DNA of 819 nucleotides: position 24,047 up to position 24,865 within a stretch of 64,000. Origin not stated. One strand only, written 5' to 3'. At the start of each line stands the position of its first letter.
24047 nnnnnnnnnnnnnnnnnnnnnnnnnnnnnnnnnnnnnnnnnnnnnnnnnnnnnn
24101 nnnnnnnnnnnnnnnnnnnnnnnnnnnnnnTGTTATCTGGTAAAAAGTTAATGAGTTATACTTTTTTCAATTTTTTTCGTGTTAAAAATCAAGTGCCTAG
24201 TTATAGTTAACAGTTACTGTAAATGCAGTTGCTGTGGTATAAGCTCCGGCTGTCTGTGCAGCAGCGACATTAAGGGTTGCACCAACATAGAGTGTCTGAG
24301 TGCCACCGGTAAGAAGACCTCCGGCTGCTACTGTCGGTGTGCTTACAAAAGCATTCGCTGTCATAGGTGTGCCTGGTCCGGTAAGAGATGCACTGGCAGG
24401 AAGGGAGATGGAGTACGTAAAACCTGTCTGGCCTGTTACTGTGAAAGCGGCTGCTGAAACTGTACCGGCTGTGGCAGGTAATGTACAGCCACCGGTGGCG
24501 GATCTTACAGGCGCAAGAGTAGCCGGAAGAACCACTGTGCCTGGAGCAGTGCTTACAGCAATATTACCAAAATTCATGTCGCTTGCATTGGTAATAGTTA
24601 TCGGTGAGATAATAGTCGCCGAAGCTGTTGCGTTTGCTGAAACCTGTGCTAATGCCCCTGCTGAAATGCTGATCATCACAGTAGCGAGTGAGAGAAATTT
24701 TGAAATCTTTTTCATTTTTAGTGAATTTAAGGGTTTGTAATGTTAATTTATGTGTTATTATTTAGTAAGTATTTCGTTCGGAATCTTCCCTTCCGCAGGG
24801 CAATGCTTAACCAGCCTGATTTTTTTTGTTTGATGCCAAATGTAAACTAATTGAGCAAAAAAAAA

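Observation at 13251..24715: Seven-gene chaperone-usher-like pilus operon built from DUF4402 subunits in a Bacteroidota genome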

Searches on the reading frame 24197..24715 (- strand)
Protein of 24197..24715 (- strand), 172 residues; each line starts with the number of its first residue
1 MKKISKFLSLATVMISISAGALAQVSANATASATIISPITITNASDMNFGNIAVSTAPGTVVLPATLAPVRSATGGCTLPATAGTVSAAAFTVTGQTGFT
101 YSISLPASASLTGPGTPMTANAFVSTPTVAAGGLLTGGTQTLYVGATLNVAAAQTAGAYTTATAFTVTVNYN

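Call 3: search_protein_families(library=pfam, proteins=[window:24197-24715:-], max_evalue=0.1)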
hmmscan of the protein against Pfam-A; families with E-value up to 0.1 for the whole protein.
window:24197-24715:- (172 aa): 1 family
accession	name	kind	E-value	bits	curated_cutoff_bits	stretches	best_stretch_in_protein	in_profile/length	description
PF14352.11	DUF4402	-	1.8e-26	93.7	25.2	1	39-171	1-129/129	Domain of unknown function (DUF4402)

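Call 4: search_protein_families(library=ncbifam, proteins=[window:24197-24715:-], max_evalue=0.1)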
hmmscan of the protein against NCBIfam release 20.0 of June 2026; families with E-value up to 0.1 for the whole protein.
window:24197-24715:- (172 aa): 0 families

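Call 8: search_solved_structures(query=window:24197-24715:-, max_evalue=10)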
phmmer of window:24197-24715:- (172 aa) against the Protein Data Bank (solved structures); distinct sequences matched with E-value up to 10: 3.
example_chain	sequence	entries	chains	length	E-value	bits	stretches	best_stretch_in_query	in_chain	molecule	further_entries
5sy4_A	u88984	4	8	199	1.8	11.8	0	14-75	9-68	Chaperone YajL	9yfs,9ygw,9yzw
9ykf_A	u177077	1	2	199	2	11.7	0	13-75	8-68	Protein/nucleic acid deglycase 3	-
2ab0_A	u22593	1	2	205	2.4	11.4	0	14-75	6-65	YajL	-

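Call 25: find_homologous_proteins(query=window:24197-24715:-)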
Query window:24197-24715:- (172 aa): 2299 proteins with E <= 0.001 among 3925 candidates; the best 120 are listed.
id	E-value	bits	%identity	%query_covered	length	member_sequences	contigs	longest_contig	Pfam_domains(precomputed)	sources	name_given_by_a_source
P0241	1.4e-91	322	100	100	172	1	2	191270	PF14352.12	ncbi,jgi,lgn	jgi:hypothetical protein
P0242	1.3e-78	280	88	100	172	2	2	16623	PF14352.12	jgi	jgi:hypothetical protein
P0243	4.6e-78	278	87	100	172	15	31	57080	PF14352.12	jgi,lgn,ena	jgi:hypothetical protein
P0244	8.0e-74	264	82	100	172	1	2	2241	PF14352.12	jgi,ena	jgi:Domain of unknown function (DUF4402)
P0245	1.1e-73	264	81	100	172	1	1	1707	PF14352.12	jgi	jgi:hypothetical protein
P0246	4.6e-73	262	81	100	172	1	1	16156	PF14352.12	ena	-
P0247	1.3e-70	254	79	100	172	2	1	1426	PF14352.12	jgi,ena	-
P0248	1.8e-70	253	80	100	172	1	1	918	PF14352.12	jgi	jgi:hypothetical protein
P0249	3.6e-70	252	80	100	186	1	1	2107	PF14352.12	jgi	jgi:hypothetical protein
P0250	4.3e-70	252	79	100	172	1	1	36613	PF14352.12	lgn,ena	-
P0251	8.5e-70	251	80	100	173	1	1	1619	PF14352.12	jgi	jgi:hypothetical protein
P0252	1.1e-69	251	79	100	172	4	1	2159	PF14352.12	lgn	-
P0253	8.2e-69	248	77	100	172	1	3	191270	PF14352.12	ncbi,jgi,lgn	jgi:hypothetical protein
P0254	3.9e-67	243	76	100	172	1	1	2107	PF14352.12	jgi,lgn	jgi:hypothetical protein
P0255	2.1e-66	240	77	100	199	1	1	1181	PF14352.12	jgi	jgi:hypothetical protein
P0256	5.9e-66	239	77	100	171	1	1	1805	PF14352.12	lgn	-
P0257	6.0e-65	236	73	100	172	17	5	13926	PF14352.12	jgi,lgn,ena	jgi:hypothetical protein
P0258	2.2e-63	230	72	100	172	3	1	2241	PF14352.12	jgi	jgi:hypothetical protein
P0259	6.2e-63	229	73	100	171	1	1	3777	PF14352.12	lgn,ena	-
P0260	6.2e-62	226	76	95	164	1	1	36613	PF14352.12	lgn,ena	-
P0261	2.3e-60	221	70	100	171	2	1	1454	PF14352.12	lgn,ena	-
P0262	6.8e-60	219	74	100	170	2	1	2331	PF14352.12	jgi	jgi:hypothetical protein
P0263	1.3e-58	215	68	100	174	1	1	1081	PF14352.12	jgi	jgi:hypothetical protein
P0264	2.8e-58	214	73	100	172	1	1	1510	PF14352.12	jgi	-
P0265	6.3e-57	210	71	100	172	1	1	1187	PF14352.12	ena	-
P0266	1.9e-54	202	71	97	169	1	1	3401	PF14352.12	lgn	-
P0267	1.9e-53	198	68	100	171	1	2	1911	PF14352.12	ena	-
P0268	2.7e-52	195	67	98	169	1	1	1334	PF14352.12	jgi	jgi:hypothetical protein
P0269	5.3e-52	194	65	100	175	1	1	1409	PF14352.12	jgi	jgi:hypothetical protein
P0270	8.2e-52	193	85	73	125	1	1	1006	PF14352.12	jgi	jgi:hypothetical protein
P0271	4.4e-51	191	65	97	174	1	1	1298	PF14352.12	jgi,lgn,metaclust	metaclust:\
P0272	1.4e-50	189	65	98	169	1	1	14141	PF14352.12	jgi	jgi:hypothetical protein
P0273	1.4e-48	182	66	100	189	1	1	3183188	PF14352.12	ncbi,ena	-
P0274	1.7e-47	179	80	73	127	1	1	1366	PF14352.12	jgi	jgi:hypothetical protein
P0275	1.9e-47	179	62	100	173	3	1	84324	PF14352.12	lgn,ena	-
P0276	2.2e-47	179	62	98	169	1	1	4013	PF14352.12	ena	-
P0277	2.6e-47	178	63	100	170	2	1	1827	PF14352.12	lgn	-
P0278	3.1e-46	175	61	100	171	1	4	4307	PF14352.12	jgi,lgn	jgi:hypothetical protein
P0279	5.3e-46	174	66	100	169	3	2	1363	PF14352.12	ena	-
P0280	6.9e-46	174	68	92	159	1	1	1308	PF14352.12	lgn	-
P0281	8.2e-46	173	61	100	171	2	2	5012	PF14352.12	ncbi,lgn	ncbi:MAG TPA: DUF4402 domain-containing protein [Chitinophaga sp.]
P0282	8.4e-46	173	59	100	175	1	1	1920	PF14352.12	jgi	jgi:hypothetical protein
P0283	1.7e-45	172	66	78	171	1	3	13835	PF14352.12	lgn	-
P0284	2.5e-45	172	60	100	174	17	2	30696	PF14352.12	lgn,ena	-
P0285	2.7e-45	172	65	100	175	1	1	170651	PF14352.12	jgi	jgi:Domain of unknown function (DUF4402)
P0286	1.4e-44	170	62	99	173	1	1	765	PF14352.12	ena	-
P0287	3.8e-44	168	61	100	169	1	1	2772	PF14352.12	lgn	-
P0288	5.7e-44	168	61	100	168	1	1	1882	PF14352.12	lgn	-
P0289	7.8e-44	167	59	100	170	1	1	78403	PF14352.12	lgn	-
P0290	1.5e-43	166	62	100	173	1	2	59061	PF14352.12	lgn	-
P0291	1.6e-43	166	61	98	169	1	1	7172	PF14352.12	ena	-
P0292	1.6e-43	166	60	100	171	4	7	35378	PF14352.12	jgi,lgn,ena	-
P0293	1.8e-43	166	61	98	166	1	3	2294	PF14352.12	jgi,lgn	-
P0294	2.3e-43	166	59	100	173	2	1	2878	PF14352.12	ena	-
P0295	2.5e-43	165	61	100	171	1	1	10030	PF14352.12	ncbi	-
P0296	2.9e-43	165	60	100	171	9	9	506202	PF14352.12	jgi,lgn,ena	-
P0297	7.9e-43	164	60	100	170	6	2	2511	PF14352.12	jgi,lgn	jgi:hypothetical protein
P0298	1.1e-42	163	60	100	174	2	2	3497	PF14352.12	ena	-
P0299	1.4e-42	163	61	100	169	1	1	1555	PF14352.12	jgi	jgi:hypothetical protein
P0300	1.6e-42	163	60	100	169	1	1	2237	PF14352.12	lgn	-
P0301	1.6e-42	163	62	100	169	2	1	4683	PF14352.12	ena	-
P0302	2.1e-42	162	60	100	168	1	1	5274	PF14352.12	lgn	-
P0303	2.1e-42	162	61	100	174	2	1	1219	PF14352.12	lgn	-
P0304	2.2e-42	162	60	100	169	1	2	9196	PF14352.12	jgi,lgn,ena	-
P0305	2.2e-42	162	63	100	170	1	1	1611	PF14352.12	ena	-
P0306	2.6e-42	162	61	80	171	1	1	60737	PF14352.12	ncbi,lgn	-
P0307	2.8e-42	162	61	100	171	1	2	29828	PF14352.12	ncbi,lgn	-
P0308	3.0e-42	162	60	100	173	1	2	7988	PF14352.12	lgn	-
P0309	3.2e-42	162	60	100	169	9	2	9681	PF14352.12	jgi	-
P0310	3.6e-42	162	64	98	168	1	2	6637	PF14352.12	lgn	-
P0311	4.3e-42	161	62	99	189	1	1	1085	PF14352.12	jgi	jgi:hypothetical protein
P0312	4.6e-42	161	59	100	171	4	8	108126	PF14352.12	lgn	-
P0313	8.0e-42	161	57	100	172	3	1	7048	PF14352.12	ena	-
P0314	9.6e-42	160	58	100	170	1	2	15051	PF14352.12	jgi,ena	-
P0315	1.0e-41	160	59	100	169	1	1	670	PF14352.12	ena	-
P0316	1.1e-41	160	60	100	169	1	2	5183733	PF14352.12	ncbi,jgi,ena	jgi:hypothetical protein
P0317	1.4e-41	160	61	100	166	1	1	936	PF14352.12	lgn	-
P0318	1.4e-41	160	60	100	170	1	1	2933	PF14352.12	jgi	jgi:hypothetical protein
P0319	1.5e-41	160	63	100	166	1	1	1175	PF14352.12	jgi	jgi:hypothetical protein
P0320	1.7e-41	159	59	100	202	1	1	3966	PF14352.12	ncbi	-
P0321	1.7e-41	159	58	100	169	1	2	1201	PF14352.12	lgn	-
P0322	1.9e-41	159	54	100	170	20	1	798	PF14352.12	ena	-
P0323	2.1e-41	159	60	100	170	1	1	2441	PF14352.12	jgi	jgi:hypothetical protein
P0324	2.3e-41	159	64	74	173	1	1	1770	PF14352.12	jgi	jgi:hypothetical protein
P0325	2.3e-41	159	58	100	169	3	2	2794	PF14352.12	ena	-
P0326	2.3e-41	159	60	100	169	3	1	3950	PF14352.12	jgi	jgi:hypothetical protein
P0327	2.3e-41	159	60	100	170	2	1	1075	PF14352.12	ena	-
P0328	2.5e-41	159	59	100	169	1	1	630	PF14352.12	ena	-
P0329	2.6e-41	159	60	100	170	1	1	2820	PF14352.12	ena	-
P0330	2.8e-41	159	63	100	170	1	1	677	PF14352.12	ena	-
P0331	2.9e-41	159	61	100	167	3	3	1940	PF14352.12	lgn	-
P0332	3.8e-41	158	57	100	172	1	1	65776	PF14352.12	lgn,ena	-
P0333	4.1e-41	158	59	100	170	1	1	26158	PF14352.12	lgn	-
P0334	4.1e-41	158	60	99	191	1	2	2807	PF14352.12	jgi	jgi:hypothetical protein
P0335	4.3e-41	158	57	100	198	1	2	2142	PF14352.12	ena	-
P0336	4.3e-41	158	60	100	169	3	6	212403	PF14352.12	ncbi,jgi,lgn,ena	-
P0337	4.5e-41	158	57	100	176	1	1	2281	PF14352.12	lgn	-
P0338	4.8e-41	158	58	100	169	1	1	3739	PF14352.12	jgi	jgi:hypothetical protein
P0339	4.9e-41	158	58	97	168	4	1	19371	PF14352.12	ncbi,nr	ncbi:MAG TPA: DUF4402 domain-containing protein [Saprospiraceae bacterium]|nr:DUF4402 domain-contain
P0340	4.9e-41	158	60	100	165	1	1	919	PF14352.12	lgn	-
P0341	5.3e-41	158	62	100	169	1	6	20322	PF14352.12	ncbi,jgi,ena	-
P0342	5.6e-41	158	59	98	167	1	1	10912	PF14352.12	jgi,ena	-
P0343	6.5e-41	158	60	100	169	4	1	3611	PF14352.12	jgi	-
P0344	7.2e-41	157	57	100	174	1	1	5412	PF14352.12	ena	-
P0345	7.6e-41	157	60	100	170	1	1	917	PF14352.12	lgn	-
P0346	7.7e-41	157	58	100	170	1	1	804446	PF14352.12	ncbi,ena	-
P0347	8.7e-41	157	59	100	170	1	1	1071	PF14352.12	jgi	jgi:hypothetical protein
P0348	1.0e-40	157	62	100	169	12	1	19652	PF14352.12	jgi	jgi:hypothetical protein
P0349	1.1e-40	157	58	100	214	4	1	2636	PF14352.12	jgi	-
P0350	1.7e-40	156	58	100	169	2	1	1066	PF14352.12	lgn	-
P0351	1.8e-40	156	59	100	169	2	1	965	PF14352.12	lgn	-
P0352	2.0e-40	156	60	100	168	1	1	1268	PF14352.12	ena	-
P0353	2.0e-40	156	60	100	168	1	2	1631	PF14352.12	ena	-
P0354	2.2e-40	156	60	80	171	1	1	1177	PF14352.12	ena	-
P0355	2.5e-40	156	58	100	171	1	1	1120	PF14352.12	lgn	-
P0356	2.6e-40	156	61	100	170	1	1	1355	PF14352.12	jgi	jgi:hypothetical protein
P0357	2.6e-40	156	59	100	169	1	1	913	PF14352.12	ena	-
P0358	2.7e-40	156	59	100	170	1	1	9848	PF14352.12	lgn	-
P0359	2.7e-40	156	57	100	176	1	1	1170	PF14352.12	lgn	-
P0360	2.8e-40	156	57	100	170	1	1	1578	PF14352.12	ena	-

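Call 30: search_solved_structures(query=A3, max_evalue=10, show_alignments=3)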
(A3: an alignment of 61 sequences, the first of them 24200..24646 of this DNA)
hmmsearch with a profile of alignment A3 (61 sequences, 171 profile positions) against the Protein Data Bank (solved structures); distinct sequences matched with E-value up to 10: 1.
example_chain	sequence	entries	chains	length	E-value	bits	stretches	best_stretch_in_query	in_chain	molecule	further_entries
1z9s_B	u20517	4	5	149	3.8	10.4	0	24-168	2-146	F1 capsule antigen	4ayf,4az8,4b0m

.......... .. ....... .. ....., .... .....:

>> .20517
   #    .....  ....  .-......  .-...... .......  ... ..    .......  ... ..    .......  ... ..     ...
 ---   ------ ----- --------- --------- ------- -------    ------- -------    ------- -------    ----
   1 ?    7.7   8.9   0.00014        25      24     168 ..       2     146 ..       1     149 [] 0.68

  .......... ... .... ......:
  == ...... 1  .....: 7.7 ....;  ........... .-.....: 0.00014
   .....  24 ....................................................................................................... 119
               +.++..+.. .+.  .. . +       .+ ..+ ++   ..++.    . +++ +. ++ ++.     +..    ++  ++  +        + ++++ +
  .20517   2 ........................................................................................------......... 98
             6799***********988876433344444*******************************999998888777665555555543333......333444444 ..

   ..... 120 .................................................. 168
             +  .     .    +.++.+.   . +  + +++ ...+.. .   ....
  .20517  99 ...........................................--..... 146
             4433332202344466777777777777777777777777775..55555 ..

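Call 35: find_encoding_contigs(protein=P0316, flank=10000, max_places=3)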
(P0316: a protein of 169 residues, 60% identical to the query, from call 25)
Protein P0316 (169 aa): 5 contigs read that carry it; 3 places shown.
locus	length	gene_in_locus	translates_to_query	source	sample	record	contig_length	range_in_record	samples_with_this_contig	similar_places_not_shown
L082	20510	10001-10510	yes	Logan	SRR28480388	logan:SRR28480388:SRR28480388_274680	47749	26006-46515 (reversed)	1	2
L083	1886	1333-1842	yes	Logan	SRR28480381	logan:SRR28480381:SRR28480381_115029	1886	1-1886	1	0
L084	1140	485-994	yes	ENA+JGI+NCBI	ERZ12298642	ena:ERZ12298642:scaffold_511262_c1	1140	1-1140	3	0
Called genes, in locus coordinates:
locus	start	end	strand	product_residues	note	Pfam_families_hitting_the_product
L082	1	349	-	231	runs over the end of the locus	PF00072:Response_reg, PF04397:LytTR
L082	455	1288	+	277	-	PF06439:3keto-disac_hyd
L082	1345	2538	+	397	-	PF07690:MFS_1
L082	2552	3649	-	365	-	PF00155:Aminotran_1_2, PF01053:Cys_Met_Meta_PP (weak), PF00266:Aminotran_5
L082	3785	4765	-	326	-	PF01965:DJ-1_PfpI, PF12833:HTH_18, PF00165:HTH_AraC (weak)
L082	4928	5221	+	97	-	-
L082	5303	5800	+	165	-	PF12867:DinB_2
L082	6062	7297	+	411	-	PF00083:Sugar_tr, PF07690:MFS_1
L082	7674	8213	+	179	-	PF10604:Polyketide_cyc2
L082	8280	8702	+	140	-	PF00903:Glyoxalase, PF06983:3-dmu-9_3-mt (weak)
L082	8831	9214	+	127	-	PF13564:DoxX_2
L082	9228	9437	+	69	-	-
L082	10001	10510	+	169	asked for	PF14352:DUF4402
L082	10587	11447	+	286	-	-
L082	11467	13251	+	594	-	PF26696:PTL_trimer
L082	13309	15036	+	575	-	PF18962:Por_Secre_tail (weak)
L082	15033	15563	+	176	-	PF14352:DUF4402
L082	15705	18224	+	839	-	PF17210:SdrD_B (faint)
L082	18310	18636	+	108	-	-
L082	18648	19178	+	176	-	PF01738:DLH, PF20434:BD-FAE, PF00326:Peptidase_S9 (faint), PF07859:Abhydrolase_3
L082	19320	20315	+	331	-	PF19783:DUF6268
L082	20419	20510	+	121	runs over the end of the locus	PF00903:Glyoxalase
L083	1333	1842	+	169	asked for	PF14352:DUF4402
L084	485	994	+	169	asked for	PF14352:DUF4402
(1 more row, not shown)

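Call 36: find_encoding_contigs(protein=P0339, flank=10000, max_places=3)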
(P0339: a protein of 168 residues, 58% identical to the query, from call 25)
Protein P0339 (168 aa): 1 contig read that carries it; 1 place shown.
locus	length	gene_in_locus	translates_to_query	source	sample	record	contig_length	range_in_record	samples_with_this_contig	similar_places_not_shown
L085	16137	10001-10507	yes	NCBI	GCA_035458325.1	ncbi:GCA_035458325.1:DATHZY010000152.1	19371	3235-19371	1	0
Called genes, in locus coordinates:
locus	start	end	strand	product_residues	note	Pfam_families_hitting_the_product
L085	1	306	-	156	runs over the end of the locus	PF00570:HRDC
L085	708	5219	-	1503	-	PF07494:Reg_prop (faint), PF08450:SGL (faint), PF07495:Y_Y_Y (weak), PF00512:HisKA, PF02518:HATPase_c, PF00072:Response_reg, PF12833:HTH_18, PF00165:HTH_AraC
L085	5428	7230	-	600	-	-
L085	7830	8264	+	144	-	PF11396:PepSY_like (faint)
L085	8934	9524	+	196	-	PF12833:HTH_18, PF00165:HTH_AraC (weak)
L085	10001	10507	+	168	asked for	PF14352:DUF4402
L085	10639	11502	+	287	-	-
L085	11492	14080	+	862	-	PF17210:SdrD_B (faint)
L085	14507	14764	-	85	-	-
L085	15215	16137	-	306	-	PF01483:P_proprotein (weak)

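Call 38: find_encoding_contigs(protein=P0281, flank=10000, max_places=2)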
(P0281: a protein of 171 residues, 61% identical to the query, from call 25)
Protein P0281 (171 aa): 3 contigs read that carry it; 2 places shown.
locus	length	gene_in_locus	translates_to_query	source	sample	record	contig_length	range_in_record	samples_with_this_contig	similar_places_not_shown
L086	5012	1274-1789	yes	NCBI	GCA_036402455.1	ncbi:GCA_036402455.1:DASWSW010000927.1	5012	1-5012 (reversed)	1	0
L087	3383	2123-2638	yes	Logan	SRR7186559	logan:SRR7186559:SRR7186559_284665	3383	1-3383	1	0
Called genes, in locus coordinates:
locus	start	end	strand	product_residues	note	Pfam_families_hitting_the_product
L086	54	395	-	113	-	-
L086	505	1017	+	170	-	PF03938:OmpH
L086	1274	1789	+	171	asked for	PF14352:DUF4402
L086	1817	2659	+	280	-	-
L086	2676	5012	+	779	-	?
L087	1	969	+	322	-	?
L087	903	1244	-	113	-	-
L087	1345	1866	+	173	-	PF03938:OmpH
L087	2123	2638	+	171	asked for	PF14352:DUF4402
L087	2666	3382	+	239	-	?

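Call 39: find_encoding_contigs(protein=P0296, flank=10000, max_places=2)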
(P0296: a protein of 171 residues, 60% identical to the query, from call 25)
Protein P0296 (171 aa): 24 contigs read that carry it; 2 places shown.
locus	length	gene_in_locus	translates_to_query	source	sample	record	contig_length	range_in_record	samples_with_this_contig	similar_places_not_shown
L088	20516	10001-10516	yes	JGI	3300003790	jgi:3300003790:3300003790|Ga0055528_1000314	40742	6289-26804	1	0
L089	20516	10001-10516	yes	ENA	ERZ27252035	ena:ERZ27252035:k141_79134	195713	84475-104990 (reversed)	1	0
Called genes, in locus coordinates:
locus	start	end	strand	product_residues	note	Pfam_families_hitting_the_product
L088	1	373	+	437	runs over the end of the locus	PF00512:HisKA, PF02518:HATPase_c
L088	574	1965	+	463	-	PF02321:OEP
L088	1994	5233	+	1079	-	-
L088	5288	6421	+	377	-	PF25917:BSH_RND (weak), PF25919:BSH_CusB (weak), PF25973:BSH_CzcB, PF25954:Beta-barrel_RND_2, PF25989:YknX_C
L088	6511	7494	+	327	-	-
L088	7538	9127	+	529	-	PF01425:Amidase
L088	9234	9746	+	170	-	PF03938:OmpH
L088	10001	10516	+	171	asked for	PF14352:DUF4402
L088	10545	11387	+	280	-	-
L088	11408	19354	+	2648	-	-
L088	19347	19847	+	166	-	PF14352:DUF4402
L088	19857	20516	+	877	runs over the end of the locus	-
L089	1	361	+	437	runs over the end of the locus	PF00512:HisKA, PF02518:HATPase_c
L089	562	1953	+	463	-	PF02321:OEP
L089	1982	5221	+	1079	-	PF00873:ACR_tran, PF03176:MMPL (weak)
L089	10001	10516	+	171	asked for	PF14352:DUF4402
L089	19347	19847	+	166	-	PF14352:DUF4402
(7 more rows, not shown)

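Call 42: predict_structure(alignment_id=A3)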
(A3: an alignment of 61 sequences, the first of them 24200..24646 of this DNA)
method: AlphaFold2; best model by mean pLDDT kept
length: 149 residues; sequences in the alignment: 61
mean_pLDDT: 92.2   pTM: 0.83
mean pLDDT of the five models: 92.2, 92.0, 90.8, 90.0, 85.6
residues with pLDDT >= 90: 114; 70-90: 29; 50-70: 6; < 50: 0
segments of 3 or more residues with pLDDT < 50: none
pLDDT, mean of each block of 10 residues (from residue 1): 87 92 97 98 97 96 96 89 95 96 74 84 97 96 88
secondary structure, 60 per line:
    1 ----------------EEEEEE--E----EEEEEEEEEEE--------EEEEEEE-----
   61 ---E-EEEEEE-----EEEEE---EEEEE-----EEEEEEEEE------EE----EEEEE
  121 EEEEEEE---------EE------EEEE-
elements in order: E17-22 E30-40 E49-55 E66-71 E77-81 E85-89 E95-103 E116-127 E145-148

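Call 68: search_dna_similar(query=window:24197-24715:-, collection=plasmids, mode=protein, max_evalue=0.001, max_rows=20)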
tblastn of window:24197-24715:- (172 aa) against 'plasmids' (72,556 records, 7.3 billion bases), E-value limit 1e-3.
No match.

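Call 90: list_cluster_members(proteins=[P0316, P0336, P0341, P0001, P0273])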
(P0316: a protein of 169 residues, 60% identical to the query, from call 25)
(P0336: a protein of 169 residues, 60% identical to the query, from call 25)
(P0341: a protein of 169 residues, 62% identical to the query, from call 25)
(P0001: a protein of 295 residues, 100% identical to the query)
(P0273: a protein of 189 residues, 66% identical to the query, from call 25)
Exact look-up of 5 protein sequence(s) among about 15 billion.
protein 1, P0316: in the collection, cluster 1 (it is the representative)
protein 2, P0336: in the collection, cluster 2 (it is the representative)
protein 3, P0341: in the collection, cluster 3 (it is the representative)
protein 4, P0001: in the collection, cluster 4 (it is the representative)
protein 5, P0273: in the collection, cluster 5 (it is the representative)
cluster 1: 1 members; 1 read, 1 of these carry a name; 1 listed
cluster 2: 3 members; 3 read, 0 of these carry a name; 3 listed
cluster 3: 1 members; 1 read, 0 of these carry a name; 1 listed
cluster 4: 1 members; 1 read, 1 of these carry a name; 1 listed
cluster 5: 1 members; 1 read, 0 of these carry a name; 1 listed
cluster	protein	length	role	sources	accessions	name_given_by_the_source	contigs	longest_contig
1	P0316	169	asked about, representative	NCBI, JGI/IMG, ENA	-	hypothetical protein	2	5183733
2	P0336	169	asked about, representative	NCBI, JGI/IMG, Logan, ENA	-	-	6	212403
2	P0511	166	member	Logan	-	-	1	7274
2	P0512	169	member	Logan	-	-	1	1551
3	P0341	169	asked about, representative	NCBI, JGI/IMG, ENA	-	-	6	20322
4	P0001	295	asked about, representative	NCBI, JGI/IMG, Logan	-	P pilus assembly chaperone PapD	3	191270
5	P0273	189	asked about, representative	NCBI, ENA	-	-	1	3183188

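Call 93: search_protein_families(library=pfam, proteins=[L082:13309-15036:+], max_evalue=1)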
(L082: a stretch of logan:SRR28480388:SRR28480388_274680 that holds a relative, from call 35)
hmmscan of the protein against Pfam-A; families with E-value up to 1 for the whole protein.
L082:13309-15036:+ (575 aa): 4 families
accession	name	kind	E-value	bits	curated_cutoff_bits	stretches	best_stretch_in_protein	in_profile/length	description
PF18962.6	Por_Secre_tail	-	1.1e-05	26.1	27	1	507-572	8-75/75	Secretion system C-terminal sorting domain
PF06855.17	YozE_SAM_like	-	0.074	13.7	25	1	145-167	8-32/66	YozE SAM-like fold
PF11589.14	DUF3244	-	0.16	12.4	25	1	502-562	24-86/96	Domain of unknown function (DUF3244)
PF22311.1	DUF6970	-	0.17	12.1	27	1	260-293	22-57/78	Domain of unknown function (DUF6970)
